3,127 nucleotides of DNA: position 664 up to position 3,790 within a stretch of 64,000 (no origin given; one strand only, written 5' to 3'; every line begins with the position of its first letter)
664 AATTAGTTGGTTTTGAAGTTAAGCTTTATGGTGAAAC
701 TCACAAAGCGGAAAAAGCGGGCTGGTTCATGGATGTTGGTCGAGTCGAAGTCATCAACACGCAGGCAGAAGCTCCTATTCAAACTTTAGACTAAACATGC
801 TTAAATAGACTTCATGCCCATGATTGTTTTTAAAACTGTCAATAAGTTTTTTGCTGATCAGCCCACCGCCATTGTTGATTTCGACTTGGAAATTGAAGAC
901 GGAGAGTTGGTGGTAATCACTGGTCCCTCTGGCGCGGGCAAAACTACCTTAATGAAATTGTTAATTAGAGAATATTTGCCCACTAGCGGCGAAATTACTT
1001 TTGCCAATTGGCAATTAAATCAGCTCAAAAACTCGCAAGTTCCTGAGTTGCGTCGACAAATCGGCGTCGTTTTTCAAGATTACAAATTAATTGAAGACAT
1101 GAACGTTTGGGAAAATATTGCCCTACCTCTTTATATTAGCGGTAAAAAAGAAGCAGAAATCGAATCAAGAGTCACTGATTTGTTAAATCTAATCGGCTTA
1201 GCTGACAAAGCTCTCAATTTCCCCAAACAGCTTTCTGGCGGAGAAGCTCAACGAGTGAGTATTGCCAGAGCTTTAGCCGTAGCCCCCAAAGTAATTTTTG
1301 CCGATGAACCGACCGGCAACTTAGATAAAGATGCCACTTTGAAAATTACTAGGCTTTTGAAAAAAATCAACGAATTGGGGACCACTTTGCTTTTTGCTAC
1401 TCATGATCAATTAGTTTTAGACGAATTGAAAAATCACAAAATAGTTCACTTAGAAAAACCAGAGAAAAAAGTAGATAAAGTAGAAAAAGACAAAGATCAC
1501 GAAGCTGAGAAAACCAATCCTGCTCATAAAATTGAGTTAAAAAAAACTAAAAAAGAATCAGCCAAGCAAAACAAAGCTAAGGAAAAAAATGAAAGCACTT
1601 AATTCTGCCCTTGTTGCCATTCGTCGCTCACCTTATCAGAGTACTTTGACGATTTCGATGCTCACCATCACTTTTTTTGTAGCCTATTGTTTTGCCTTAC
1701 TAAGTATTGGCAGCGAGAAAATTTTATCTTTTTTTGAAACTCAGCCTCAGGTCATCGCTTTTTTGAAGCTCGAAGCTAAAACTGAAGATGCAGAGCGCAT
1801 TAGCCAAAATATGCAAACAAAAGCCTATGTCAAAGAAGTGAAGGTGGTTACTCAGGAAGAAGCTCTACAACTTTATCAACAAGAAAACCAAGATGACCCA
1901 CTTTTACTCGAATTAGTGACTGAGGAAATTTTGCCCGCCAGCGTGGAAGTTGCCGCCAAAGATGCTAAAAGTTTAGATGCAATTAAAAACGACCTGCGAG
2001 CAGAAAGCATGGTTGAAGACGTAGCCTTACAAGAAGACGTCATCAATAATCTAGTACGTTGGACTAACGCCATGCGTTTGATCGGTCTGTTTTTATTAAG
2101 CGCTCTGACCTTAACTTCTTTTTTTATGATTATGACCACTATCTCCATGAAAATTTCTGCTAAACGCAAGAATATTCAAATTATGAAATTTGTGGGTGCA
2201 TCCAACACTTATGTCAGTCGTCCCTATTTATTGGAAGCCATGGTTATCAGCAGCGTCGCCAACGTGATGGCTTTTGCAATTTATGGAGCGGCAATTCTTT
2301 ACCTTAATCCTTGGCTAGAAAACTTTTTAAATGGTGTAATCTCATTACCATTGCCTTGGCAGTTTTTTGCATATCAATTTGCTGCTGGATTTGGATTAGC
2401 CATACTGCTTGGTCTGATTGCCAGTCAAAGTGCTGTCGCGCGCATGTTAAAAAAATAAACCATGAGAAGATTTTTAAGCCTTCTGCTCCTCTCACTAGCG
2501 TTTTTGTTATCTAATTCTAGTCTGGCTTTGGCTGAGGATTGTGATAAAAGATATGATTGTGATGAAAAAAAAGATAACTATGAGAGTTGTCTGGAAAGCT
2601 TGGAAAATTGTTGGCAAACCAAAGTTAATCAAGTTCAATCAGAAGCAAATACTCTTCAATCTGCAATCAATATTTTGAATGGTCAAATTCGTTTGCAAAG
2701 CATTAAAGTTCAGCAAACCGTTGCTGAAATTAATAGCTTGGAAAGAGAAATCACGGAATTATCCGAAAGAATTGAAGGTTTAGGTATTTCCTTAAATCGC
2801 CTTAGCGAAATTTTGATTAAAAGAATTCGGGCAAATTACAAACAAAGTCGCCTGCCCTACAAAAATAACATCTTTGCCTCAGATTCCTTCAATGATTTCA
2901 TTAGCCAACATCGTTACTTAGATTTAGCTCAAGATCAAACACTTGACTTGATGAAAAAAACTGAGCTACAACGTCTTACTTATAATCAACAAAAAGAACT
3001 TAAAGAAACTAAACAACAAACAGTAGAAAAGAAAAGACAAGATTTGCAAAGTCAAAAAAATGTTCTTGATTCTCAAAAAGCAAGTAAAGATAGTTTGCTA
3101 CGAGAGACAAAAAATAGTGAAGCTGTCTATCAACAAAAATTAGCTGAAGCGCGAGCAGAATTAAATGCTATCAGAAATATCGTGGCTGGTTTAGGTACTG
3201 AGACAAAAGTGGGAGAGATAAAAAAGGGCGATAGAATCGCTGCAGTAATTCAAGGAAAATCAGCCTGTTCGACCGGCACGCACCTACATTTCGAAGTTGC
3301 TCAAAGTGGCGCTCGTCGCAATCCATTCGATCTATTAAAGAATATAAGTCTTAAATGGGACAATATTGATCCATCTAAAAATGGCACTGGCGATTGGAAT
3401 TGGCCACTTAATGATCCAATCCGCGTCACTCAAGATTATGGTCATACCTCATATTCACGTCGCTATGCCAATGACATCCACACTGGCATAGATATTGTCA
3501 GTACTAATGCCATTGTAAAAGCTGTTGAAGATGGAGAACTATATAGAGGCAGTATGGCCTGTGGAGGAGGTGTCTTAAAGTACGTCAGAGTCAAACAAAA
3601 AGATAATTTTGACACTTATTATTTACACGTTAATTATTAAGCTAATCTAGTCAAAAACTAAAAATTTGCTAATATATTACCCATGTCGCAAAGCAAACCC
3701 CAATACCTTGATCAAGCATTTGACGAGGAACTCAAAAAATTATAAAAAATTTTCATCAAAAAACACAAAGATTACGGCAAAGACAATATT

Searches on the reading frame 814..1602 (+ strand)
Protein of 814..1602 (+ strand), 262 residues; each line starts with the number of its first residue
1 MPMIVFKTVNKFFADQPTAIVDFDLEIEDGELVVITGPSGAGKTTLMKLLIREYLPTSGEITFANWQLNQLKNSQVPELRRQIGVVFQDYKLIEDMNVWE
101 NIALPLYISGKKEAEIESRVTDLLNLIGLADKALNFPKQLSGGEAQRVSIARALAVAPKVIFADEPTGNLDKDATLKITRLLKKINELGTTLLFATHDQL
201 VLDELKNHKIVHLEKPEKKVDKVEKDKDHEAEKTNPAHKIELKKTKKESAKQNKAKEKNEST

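Call 24: search_protein_families(library=pfam, proteins=[window:814-1602:+], max_evalue=0.001)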
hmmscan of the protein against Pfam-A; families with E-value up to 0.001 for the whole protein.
window:814-1602:+ (262 aa): 10 families
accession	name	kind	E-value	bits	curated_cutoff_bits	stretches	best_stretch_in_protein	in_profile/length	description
PF00005.33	ABC_tran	-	1.1e-35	123.6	25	1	22-167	3-136/137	ABC transporter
PF13304.12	AAA_21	-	1e-07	32.8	27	0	32-50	1-19/304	AAA domain, putative AbiEii toxin, Type IV TA system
PF20720.3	nSTAND3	-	1.2e-06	28.8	27.2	1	28-74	15-60/155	Novel STAND NTPase 3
PF13173.12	AAA_14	-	2e-06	28.3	27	1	31-78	3-49/129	AAA domain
PF13238.12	AAA_18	-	6.9e-05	23.7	29.4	0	33-78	1-44/128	AAA domain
PF02463.25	SMC_N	-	0.0001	22.2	40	1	31-205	25-205/220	RecF/RecN/SMC N terminal domain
PF13191.12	AAA_16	-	0.00011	23.2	32.6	1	29-69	23-63/167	AAA ATPase domain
PF13401.12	AAA_22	-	0.00014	22.7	27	1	31-56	6-31/130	AAA domain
PF13521.12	AAA_28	-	0.00015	22.5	27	0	33-75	2-45/164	AAA domain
PF01637.24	ATPase_2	-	0.0004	20.7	33.2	0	27-191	17-111/225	ATPase domain predominantly from Archaea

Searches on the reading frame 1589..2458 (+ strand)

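Call 24: search_protein_families(library=pfam, proteins=[window:1589-2458:+], max_evalue=0.001)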
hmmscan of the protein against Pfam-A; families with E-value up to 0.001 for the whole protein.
window:1589-2458:+ (289 aa): 2 families
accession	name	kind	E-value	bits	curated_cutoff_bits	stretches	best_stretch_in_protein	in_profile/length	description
PF18075.7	FtsX_ECD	-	2e-13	51.2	23.5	1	54-145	2-96/96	FtsX extracellular domain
PF02687.27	FtsX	-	2e-10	41.2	25.5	1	169-288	3-117/120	FtsX-like permease C-terminal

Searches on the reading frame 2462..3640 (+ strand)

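Call 24: search_protein_families(library=pfam, proteins=[window:2462-3640:+], max_evalue=0.001)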
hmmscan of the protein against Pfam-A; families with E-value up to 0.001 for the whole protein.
window:2462-3640:+ (392 aa): 1 family
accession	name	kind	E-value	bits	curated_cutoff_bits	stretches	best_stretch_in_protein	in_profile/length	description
PF01551.29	Peptidase_M23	-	2e-09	37.9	28.7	0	252-288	62-96/96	Peptidase family M23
